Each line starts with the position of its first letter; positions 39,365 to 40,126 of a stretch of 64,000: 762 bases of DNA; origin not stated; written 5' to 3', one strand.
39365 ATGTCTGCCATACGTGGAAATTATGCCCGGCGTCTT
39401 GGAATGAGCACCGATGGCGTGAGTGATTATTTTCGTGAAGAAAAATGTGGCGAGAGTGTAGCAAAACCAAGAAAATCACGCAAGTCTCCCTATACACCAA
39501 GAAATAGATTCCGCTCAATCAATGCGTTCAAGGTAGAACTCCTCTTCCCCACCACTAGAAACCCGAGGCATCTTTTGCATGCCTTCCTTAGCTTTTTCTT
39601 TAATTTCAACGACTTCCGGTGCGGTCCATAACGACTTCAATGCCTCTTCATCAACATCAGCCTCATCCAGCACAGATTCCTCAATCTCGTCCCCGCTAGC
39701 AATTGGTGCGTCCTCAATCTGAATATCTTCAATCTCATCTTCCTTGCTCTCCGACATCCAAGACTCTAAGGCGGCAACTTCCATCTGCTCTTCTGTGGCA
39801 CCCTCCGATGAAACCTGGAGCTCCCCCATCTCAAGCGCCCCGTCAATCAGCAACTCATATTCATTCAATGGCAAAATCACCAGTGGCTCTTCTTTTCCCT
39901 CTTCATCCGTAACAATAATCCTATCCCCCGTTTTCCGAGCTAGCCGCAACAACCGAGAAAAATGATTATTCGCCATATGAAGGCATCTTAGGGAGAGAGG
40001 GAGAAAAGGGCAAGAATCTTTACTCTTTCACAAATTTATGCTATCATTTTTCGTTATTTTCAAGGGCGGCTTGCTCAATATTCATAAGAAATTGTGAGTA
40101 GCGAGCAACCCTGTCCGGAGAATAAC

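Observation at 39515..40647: Two unrelated genes (acidic protein; GC-rich secreted beta-rich protein on the opposite strand) split the str operon between fusA and tuf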

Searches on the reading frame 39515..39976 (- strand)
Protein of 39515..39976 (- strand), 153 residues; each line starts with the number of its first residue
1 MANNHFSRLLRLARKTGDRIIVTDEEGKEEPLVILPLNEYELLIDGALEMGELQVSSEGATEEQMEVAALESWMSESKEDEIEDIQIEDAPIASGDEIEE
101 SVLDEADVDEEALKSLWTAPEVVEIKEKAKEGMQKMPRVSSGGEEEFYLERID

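Call 5: search_protein_families(library=pfam, proteins=[window:39515-39976:-], max_evalue=1)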
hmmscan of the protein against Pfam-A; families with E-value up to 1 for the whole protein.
window:39515-39976:- (153 aa): 1 family
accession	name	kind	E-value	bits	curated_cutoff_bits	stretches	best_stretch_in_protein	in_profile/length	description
PF02604.26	PhdYeFM_antitox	-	7.4e-06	26.1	29.8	1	2-62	9-66/74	Antitoxin Phd_YefM, type II toxin-antitoxin system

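Call 11: find_homologous_proteins(query=window:39515-39976:-, max_evalue=0.01)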
Query window:39515-39976:- (153 aa): 22 proteins with E <= 0.01 among 140 candidates.
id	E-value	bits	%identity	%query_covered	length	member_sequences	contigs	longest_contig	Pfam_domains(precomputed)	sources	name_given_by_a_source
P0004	2.6e-87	308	100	100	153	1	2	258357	PF02604.27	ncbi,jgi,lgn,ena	ncbi:MAG: hypothetical protein WCT28_02275 [Patescibacteria group bacterium]|jgi:hypothetical protei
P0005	7.0e-73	261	87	98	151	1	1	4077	-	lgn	-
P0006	2.8e-42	162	62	100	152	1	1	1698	-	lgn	-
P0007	2.0e-38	150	56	100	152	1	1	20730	-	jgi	jgi:hypothetical protein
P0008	3.0e-37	146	57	100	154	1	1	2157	-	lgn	-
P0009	5.2e-37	145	58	100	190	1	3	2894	-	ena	-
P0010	5.6e-37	145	57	100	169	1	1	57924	-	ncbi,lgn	-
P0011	4.0e-36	142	51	100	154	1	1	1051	PF02604.27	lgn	-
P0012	4.5e-35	139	54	100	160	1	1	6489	-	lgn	-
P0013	5.0e-32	129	54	98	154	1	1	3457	-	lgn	-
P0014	3.3e-26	110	52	98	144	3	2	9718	-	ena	-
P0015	5.5e-26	109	48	100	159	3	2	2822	-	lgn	-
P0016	3.1e-25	107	48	100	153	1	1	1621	-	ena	-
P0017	4.5e-25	107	55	88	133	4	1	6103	-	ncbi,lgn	-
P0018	4.5e-24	103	49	100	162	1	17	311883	-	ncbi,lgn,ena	-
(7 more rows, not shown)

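Call 12: find_encoding_contigs(protein=P0018, flank=5000, max_places=2)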
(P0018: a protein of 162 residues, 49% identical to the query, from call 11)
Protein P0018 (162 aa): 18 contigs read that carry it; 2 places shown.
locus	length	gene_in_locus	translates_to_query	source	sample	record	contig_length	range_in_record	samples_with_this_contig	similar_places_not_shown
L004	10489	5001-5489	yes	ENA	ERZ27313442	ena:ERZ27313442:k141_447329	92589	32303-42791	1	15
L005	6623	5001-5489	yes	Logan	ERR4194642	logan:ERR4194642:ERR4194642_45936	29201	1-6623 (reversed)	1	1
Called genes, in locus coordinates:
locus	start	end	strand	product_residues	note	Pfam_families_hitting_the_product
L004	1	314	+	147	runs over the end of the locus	PF00164:Ribosom_S12_S23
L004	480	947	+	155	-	PF00177:Ribosomal_S7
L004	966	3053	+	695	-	PF00009:GTP_EFTU, PF03144:GTP_EFTU_D2, PF22042:EF-G_D2, PF14492:EFG_III, PF16658:RF3_C, PF03764:EFG_IV, PF00679:EFG_C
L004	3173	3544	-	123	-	-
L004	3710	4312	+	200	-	PF00931:NB-ARC (faint), PF00485:PRK (faint), PF13238:AAA_18 (weak)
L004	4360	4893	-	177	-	-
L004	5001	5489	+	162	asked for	-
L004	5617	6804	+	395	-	PF00009:GTP_EFTU, PF03144:GTP_EFTU_D2, PF03143:GTP_EFTU_D3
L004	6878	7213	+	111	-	PF00338:Ribosomal_S10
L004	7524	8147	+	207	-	PF00297:Ribosomal_L3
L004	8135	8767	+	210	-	PF00573:Ribosomal_L4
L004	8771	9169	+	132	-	PF00276:Ribosomal_L23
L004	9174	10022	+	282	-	PF00181:Ribosomal_L2_N, PF03947:Ribosomal_L2_C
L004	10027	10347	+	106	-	-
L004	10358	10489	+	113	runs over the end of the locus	PF00237:Ribosomal_L22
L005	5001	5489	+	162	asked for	-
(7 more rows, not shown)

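Call 13: find_encoding_contigs(protein=P0010, flank=5000, max_places=2)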
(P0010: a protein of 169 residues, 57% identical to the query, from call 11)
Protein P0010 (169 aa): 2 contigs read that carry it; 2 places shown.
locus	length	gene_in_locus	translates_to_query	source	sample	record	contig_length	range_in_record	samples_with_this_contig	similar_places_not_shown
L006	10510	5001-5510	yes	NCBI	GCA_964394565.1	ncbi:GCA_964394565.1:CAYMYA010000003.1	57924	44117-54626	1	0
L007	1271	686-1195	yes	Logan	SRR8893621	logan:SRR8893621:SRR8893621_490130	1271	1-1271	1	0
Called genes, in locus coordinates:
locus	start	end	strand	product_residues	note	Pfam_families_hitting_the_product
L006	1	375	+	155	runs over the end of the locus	PF00177:Ribosomal_S7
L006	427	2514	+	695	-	PF00009:GTP_EFTU, PF03144:GTP_EFTU_D2, PF22042:EF-G_D2, PF14492:EFG_III, PF16658:RF3_C, PF03764:EFG_IV, PF00679:EFG_C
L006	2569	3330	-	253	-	PF01978:TrmB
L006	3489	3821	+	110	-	PF11750:DUF3307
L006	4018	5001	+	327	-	-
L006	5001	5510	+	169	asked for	-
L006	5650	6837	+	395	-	PF00009:GTP_EFTU, PF03144:GTP_EFTU_D2, PF03143:GTP_EFTU_D3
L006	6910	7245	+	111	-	PF00338:Ribosomal_S10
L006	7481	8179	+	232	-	PF00297:Ribosomal_L3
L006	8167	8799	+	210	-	PF00573:Ribosomal_L4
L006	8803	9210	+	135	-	PF00276:Ribosomal_L23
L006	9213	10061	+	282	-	PF00181:Ribosomal_L2_N, PF03947:Ribosomal_L2_C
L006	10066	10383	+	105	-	PF00203:Ribosomal_S19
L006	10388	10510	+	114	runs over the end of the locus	PF00237:Ribosomal_L22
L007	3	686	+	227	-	?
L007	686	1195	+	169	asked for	-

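Call 14: find_encoding_contigs(protein=P0007, flank=5000, max_places=2)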
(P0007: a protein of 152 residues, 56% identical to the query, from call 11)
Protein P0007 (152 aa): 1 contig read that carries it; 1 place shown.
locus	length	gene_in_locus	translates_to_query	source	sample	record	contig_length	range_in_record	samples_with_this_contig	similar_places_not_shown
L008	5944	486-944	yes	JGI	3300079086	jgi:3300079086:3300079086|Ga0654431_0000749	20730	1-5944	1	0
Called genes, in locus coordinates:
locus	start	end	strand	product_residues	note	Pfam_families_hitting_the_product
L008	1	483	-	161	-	?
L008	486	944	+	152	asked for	-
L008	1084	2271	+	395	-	PF00009:GTP_EFTU, PF03144:GTP_EFTU_D2, PF03143:GTP_EFTU_D3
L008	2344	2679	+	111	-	PF00338:Ribosomal_S10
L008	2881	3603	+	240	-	PF00297:Ribosomal_L3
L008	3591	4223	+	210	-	PF00573:Ribosomal_L4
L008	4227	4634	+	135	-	PF00276:Ribosomal_L23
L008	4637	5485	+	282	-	PF00181:Ribosomal_L2_N, PF03947:Ribosomal_L2_C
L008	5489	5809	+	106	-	PF00203:Ribosomal_S19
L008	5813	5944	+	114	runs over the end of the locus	PF00237:Ribosomal_L22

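Call 23: find_related_loci(query=A1, collection=genome_contigs, flank=8000)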
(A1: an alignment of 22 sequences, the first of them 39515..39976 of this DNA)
Query A1 (153 aa) in genome_contigs; peptide patterns used: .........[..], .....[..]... (x = any residue, [..] = any of these).
250 stretches matched a pattern; 68 encode a relative of the query (tblastn E <= 1e-3); 68 distinct loci.
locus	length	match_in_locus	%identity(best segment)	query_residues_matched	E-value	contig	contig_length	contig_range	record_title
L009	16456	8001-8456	57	1-153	2e-35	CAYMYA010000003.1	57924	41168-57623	MAG TPA_asm: uncultured Gammaproteobacteria bacterium isolate SRP192515_co2_178 genome assembly, contig: NODE_320_length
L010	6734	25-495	50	1-153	3e-34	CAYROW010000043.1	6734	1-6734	MAG TPA_asm: uncultured Gammaproteobacteria bacterium isolate SRP192515_co2_1 genome assembly, contig: NODE_10143_length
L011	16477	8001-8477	50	1-153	1e-32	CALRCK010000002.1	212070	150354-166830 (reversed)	MAG: Candidatus Uhrbacteria bacterium isolate Ike-50m-33 genome assembly, contig: Ike-50-c15, whole genome shotgun seque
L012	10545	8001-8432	50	1-153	4e-32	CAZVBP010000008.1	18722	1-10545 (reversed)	MAG TPA_asm: uncultured Gammaproteobacteria bacterium isolate SRP278252_co2_354 genome assembly, contig: NODE_6074_lengt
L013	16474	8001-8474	49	1-153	1e-31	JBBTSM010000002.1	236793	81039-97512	MAG: Patescibacteria group bacterium isolate H41-bin182_1 H41_bin182_1_000000000002, whole genome shotgun sequence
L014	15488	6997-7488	44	1-153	9e-30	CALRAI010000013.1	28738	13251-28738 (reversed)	MAG: Candidatus Uhrbacteria bacterium isolate MaH-04nov19-6 genome assembly, contig: MaH-04nov19-C3899, whole genome sho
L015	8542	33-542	42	1-153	6e-29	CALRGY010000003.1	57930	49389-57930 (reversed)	MAG: Candidatus Uhrbacteria bacterium isolate TrH-25oct19-103 genome assembly, contig: TrH-25oct19-C771, whole genome sh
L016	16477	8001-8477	47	1-153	4e-28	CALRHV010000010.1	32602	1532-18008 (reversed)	MAG: Candidatus Uhrbacteria bacterium isolate TrH-25oct19-208 genome assembly, contig: TrH-25oct19-C2343, whole genome s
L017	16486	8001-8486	49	1-153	1e-24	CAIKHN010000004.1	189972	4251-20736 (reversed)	Candidatus Uhrbacteria bacterium isolate LJ-3-15m_bin-0684 genome assembly, contig: bin-0684:04/40, whole genome shotgun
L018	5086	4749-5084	52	1-119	3e-24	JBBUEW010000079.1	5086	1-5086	MAG: Patescibacteria group bacterium isolate H41-bin101_1 H41_bin101_1_000000000079, whole genome shotgun sequence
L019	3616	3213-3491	41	1-120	2e-17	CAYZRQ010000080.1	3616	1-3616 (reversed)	MAG TPA_asm: uncultured Gammaproteobacteria bacterium isolate SRP062349_co6_358 genome assembly, contig: NODE_27810_leng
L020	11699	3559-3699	65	1-48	5e-16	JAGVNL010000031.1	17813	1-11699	MAG: bacterium isolate DeMMO3_42 c_000000063937, whole genome shotgun sequence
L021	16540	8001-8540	29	1-152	8e-16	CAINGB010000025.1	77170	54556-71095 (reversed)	Candidatus Uhrbacteria bacterium isolate LJ_bin-3226 genome assembly, contig: bin-3226:25/48, whole genome shotgun seque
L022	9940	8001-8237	49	1-70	7e-16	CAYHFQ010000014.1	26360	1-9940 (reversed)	MAG TPA_asm: uncultured Gammaproteobacteria bacterium isolate ERP119702_co3_211 genome assembly, contig: NODE_1072_lengt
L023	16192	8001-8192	54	1-60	9e-16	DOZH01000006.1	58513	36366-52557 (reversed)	MAG TPA_asm: Candidatus Uhrbacteria bacterium isolate UBA11707 contig_3399, whole genome shotgun sequence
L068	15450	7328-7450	38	3-44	2e-5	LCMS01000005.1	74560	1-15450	MAG: Candidatus Uhrbacteria bacterium GW2011_GWE2_46_68 UX57_C0005, whole genome shotgun sequence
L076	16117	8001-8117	43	4-43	2e-4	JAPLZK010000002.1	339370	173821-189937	MAG: Candidatus Uhrbacteria bacterium isolate LacPavin_0818_WC45_MAG_46_11 LacPavin_0818_WC45_scaffold_196862, whole gen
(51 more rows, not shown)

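Call 38: search_protein_families(library=pfam, alignment_id=A1, max_evalue=0.01)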
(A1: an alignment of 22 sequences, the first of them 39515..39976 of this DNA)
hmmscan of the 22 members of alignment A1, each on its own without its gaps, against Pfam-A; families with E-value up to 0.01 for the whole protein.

A. member 1, window:39515-39976:- (153 aa): 1 family
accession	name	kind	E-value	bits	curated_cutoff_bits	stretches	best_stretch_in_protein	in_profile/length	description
PF02604.26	PhdYeFM_antitox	-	7.4e-06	26.1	29.8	1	2-62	9-66/74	Antitoxin Phd_YefM, type II toxin-antitoxin system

B. families by the number of members that match (of 22 scanned): 1 family
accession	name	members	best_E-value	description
PF02604.26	PhdYeFM_antitox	18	1.3e-06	Antitoxin Phd_YefM, type II toxin-antitoxin system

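Call 39: search_solved_structures(query=A1, max_evalue=1, show_alignments=3)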
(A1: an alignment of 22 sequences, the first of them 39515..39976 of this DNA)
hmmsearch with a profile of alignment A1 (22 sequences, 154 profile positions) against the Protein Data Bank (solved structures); distinct sequences matched with E-value up to 1: 1.
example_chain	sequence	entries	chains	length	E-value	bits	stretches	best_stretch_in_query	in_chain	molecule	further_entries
1y14_A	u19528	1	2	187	0.46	14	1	25-103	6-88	DNA-directed RNA polymerase II 32 kDa polypeptide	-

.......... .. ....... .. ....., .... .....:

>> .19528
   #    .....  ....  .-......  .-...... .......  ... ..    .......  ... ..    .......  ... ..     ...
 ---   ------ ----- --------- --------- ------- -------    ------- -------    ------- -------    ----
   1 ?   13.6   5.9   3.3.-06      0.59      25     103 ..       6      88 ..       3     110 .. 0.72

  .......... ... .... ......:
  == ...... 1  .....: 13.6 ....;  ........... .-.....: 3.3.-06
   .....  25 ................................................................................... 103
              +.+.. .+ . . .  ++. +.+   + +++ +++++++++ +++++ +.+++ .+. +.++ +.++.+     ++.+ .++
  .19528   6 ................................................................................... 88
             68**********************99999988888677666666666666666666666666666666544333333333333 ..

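Call 43: predict_structure(alignment_id=A1)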
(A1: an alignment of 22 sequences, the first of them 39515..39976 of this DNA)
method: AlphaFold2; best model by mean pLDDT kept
length: 153 residues; sequences in the alignment: 22
mean_pLDDT: 63.4   pTM: 0.27
mean pLDDT of the five models: 63.4, 62.3, 58.2, 56.7, 53.6
residues with pLDDT >= 90: 4; 70-90: 55; 50-70: 53; < 50: 41
segments of 3 or more residues with pLDDT < 50: 54-81, 129-134
pLDDT, mean of each block of 10 residues (from residue 1): 77 89 84 88 78 46 44 43 53 52 65 72 51 50 60 59
secondary structure, 60 per line:
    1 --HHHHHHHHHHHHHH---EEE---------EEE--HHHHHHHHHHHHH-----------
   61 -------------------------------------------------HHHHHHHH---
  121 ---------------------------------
elements in order: H3-16 E20-22 E32-34 H37-49 H110-117
